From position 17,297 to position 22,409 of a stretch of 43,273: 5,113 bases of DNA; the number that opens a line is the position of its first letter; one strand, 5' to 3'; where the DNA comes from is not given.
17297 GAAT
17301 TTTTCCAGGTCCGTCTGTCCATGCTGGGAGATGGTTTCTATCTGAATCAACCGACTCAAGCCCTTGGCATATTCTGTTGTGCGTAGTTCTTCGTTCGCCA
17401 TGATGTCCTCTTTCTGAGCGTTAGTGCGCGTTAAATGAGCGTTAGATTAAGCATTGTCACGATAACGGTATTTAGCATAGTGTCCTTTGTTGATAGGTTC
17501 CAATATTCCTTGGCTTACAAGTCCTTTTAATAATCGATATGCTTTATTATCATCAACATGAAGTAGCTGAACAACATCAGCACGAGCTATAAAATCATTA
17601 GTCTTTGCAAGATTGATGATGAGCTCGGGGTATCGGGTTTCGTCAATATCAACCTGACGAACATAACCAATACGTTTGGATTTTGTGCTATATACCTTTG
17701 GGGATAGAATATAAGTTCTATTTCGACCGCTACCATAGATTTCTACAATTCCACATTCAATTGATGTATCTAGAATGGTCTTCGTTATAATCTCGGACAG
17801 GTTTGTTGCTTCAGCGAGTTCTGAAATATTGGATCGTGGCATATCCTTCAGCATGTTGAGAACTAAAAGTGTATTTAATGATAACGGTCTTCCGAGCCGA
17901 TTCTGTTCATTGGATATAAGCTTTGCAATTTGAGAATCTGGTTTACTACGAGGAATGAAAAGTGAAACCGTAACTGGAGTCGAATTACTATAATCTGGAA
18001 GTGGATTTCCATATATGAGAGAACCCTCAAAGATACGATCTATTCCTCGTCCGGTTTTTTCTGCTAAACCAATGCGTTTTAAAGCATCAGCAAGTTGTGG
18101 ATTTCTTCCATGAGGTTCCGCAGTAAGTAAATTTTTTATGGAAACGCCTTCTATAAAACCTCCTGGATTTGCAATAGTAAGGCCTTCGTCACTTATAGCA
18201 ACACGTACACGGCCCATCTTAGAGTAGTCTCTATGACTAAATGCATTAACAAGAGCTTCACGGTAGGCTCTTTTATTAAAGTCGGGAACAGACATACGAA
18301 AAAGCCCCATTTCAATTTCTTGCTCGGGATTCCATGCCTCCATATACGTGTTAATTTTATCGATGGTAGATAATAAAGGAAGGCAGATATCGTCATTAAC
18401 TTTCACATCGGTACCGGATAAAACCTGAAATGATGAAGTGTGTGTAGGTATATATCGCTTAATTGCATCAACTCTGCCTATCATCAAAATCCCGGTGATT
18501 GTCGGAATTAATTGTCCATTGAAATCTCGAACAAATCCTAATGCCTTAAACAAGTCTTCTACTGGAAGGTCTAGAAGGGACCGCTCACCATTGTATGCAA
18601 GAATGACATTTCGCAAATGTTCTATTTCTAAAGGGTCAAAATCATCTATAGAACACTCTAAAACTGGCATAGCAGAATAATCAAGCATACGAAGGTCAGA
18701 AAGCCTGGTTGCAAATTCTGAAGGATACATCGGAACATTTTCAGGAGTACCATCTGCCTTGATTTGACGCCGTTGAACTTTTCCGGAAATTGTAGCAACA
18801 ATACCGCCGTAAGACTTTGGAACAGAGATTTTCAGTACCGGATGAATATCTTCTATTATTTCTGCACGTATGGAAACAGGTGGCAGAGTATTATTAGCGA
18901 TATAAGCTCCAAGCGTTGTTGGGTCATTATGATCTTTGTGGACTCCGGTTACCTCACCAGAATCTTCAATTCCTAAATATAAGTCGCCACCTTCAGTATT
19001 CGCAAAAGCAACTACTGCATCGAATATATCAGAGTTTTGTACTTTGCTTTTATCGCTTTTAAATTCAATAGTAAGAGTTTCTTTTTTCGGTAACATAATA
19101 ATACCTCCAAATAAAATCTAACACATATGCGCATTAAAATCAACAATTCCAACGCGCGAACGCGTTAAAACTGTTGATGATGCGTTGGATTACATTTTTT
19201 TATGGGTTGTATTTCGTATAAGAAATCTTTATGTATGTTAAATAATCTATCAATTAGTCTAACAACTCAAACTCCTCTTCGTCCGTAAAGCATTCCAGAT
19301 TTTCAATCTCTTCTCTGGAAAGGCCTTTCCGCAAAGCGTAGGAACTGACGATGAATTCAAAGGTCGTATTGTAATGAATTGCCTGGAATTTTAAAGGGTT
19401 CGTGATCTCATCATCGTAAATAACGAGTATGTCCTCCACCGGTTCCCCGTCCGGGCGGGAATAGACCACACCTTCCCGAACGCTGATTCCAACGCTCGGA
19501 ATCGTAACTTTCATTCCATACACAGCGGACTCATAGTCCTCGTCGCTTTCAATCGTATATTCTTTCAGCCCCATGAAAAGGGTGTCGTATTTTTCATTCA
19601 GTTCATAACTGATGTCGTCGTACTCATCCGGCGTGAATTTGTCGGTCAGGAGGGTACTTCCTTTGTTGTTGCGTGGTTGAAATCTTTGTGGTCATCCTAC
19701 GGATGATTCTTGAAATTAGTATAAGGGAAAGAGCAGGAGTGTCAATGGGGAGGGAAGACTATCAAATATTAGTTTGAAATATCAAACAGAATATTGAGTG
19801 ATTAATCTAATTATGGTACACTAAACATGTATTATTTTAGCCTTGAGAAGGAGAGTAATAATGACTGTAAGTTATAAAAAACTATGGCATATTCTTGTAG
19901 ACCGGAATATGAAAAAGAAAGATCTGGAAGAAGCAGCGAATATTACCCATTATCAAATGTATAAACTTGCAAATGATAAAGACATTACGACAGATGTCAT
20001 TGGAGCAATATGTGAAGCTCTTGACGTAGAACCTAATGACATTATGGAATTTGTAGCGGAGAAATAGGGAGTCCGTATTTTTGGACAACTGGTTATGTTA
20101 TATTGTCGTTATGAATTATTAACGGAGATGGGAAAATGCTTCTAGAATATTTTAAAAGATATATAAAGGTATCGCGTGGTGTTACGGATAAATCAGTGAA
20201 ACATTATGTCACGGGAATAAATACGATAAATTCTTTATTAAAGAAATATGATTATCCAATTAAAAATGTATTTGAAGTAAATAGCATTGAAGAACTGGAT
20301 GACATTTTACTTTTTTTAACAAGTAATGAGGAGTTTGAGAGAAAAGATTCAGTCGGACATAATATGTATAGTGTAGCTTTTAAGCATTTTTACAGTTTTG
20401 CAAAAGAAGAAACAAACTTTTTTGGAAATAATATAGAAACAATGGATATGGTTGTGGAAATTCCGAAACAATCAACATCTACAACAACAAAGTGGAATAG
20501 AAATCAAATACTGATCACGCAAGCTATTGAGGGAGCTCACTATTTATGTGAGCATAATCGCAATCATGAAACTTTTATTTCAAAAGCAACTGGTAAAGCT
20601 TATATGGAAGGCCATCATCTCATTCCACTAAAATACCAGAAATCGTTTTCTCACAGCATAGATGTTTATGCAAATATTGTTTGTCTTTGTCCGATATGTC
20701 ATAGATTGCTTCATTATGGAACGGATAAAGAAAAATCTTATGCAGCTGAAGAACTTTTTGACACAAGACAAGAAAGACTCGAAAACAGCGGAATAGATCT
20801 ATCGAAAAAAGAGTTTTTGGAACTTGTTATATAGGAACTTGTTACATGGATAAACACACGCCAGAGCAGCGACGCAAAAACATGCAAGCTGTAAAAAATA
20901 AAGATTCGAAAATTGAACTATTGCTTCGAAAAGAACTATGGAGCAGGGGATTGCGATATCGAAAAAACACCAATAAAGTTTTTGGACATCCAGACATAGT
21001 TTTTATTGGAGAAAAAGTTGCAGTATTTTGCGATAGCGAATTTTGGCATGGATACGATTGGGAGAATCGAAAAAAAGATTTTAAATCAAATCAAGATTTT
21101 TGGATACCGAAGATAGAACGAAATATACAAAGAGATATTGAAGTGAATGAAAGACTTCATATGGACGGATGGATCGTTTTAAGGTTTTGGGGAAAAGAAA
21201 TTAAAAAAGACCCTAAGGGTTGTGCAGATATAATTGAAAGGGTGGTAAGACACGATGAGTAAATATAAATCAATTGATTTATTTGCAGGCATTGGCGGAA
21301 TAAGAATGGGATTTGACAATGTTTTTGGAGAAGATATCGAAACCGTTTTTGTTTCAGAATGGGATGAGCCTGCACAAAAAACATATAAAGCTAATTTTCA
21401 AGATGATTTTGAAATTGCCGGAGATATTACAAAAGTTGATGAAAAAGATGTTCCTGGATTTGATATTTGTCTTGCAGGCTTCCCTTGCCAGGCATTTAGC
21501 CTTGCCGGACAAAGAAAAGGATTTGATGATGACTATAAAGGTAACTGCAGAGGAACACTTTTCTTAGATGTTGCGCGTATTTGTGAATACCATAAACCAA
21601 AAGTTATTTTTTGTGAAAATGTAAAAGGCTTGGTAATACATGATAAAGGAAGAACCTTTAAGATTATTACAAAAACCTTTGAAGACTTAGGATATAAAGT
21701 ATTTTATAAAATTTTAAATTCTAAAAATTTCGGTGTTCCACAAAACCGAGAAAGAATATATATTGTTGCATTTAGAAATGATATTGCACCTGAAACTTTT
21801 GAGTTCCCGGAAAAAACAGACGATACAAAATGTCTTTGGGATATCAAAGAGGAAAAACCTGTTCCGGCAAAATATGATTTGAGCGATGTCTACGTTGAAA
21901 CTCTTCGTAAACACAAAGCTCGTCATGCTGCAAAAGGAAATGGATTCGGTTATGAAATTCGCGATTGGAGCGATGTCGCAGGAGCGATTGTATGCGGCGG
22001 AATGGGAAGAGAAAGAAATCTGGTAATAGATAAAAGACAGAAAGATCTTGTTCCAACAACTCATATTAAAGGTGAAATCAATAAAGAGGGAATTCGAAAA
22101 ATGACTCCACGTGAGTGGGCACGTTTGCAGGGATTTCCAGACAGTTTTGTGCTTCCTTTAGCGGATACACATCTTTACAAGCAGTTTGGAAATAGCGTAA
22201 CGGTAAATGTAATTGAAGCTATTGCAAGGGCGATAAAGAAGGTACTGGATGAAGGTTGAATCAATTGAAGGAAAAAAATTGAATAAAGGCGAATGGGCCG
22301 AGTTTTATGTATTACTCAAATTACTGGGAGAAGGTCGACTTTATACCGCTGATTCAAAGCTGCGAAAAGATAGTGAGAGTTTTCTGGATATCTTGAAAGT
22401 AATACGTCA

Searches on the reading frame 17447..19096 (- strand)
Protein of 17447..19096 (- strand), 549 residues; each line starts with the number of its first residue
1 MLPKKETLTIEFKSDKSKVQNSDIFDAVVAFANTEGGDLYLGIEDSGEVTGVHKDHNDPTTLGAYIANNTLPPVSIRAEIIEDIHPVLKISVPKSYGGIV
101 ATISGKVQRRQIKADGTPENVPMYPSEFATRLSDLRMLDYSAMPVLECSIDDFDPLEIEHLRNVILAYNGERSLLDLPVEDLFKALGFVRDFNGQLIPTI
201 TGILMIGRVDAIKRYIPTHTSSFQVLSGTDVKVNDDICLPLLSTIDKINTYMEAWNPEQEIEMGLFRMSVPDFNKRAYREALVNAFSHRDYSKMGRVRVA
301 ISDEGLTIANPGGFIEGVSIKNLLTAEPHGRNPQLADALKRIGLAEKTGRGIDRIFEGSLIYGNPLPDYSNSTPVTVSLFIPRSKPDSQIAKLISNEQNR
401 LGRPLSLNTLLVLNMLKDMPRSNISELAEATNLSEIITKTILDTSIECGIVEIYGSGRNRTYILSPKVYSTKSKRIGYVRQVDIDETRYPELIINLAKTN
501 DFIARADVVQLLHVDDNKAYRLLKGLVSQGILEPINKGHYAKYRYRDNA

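Call 97: search_protein_families(library=pfam, proteins=[window:17447-19096:-], max_evalue=0.001)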
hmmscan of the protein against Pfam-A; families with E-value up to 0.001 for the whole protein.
window:17447-19096:- (549 aa): 3 families
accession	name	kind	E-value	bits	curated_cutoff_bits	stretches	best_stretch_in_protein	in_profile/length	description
PF13749.12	HATPase_c_4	-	1.1e-15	57.9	26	1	296-373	3-82/89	Putative ATP-dependent DNA helicase recG C-terminal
PF04326.19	SLFN_AlbA_2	-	1.4e-15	58.2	25.3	1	6-96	1-94/118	Schlafen, AlbA_2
PF09339.16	HTH_IclR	-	9.2e-05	22.6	22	0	506-533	22-49/52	IclR helix-turn-helix domain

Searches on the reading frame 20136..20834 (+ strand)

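Call 97: search_protein_families(library=pfam, proteins=[window:20136-20834:+], max_evalue=0.001)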
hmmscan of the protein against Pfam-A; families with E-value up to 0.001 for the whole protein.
window:20136-20834:+ (232 aa): 2 families
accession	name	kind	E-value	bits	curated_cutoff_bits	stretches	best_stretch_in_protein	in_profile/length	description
PF13391.12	HNH_2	-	2.6e-05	24.4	21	1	153-193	8-59/66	HNH endonuclease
PF01844.29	HNH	-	0.0001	22.8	21.4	1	155-193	12-45/47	HNH endonuclease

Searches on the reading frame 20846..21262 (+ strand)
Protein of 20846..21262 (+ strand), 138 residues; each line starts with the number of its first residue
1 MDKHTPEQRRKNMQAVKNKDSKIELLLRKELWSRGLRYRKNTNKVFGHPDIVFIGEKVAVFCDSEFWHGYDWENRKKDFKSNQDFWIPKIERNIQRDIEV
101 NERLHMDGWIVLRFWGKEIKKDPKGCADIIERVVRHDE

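Call 97: search_protein_families(library=pfam, proteins=[window:20846-21262:+], max_evalue=0.001)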
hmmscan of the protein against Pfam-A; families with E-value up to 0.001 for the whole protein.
window:20846-21262:+ (138 aa): 3 families
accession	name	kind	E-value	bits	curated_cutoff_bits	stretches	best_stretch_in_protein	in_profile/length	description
PF03852.21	Vsr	-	4.5e-29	100.6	27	1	1-73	1-73/74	DNA mismatch endonuclease Vsr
PF18741.7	MTES_1575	-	4.6e-05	23.9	38.2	0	91-129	53-91/96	REase_MTES_1575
PF04480.18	DUF559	-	0.00017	21.9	20.6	1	93-133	67-107/109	Protein of unknown function (DUF559)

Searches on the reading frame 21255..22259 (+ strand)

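Call 3: search_protein_families(library=pfam, proteins=[window:21255-22259:+], max_evalue=0.01)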
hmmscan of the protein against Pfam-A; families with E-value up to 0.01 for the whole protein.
window:21255-22259:+ (334 aa): 1 family
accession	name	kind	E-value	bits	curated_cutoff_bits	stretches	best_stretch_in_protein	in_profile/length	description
PF00145.23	DNA_methylase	-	3e-99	332.9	22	1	4-329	1-324/324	C-5 cytosine-specific DNA methylase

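Call 4: search_protein_families(library=padloc, proteins=[window:21255-22259:+], max_evalue=0.01)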
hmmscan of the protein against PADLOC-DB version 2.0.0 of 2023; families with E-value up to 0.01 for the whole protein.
window:21255-22259:+ (334 aa): 62 families (the best 25 are shown)
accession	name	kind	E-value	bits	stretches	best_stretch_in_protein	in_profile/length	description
PDLC03272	MTase_II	-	2.1e-117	390.7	1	1-333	72-392/407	Type II methyltransferase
PDLC03361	MTase_II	-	3.3e-88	294.5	1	3-332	86-438/455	Type II methyltransferase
PDLC02653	DrmMII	-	4.6e-83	276.9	1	3-332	4-314/333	DrmMII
PDLC03378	MTase_II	-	1.5e-70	236.2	1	3-332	2-331/344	Type II methyltransferase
PDLC03242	MTase_II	-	2e-65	219.4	2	4-213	101-299/409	Type II methyltransferase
PDLC03217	MTase_II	-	5.2e-62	208.3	2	3-195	21-205/703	Type II methyltransferase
PDLC03716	oMTase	-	1.1e-57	193.7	2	5-185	40-211/349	orphan methyltransferase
PDLC03734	oMTase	-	8.6e-56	187.8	2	1-178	1-173/444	orphan methyltransferase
PDLC03234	MTase_II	-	3.3e-55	185.9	2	2-193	3-191/375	Type II methyltransferase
PDLC03733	oMTase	-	6.8e-53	178.1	1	4-328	91-455/476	orphan methyltransferase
PDLC00026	DruM2|DruM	-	7.6e-51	171.6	1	2-332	3-319/336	DNA cytosine methylase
PDLC03269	MTase_II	-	3.2e-49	166.2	2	1-205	1-197/437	Type II methyltransferase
PDLC03326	MTase_II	-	2.5e-48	163.3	2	2-211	3-213/412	Type II methyltransferase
PDLC00027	DruM2|DruM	-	6.1e-46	155.4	2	4-193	12-190/361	DNA cytosine methylase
PDLC03286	MTase_II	-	1e-45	153.9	1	5-174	2-170/185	Type II methyltransferase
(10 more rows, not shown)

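Call 5: search_protein_families(library=ncbifam, proteins=[window:21255-22259:+], max_evalue=0.01)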
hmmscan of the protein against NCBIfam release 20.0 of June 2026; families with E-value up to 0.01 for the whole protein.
window:21255-22259:+ (334 aa): 2 families
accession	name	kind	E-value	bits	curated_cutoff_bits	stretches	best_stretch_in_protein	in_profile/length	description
TIGR00675.1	dcm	superfamily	3.2e-98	329.4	100.65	1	7-327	2-329/329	DNA (cytosine-5-)-methyltransferase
NF007772.0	PRK10458.1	subfamily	2.7e-64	217.5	710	1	3-330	88-455/472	DNA cytosine methylase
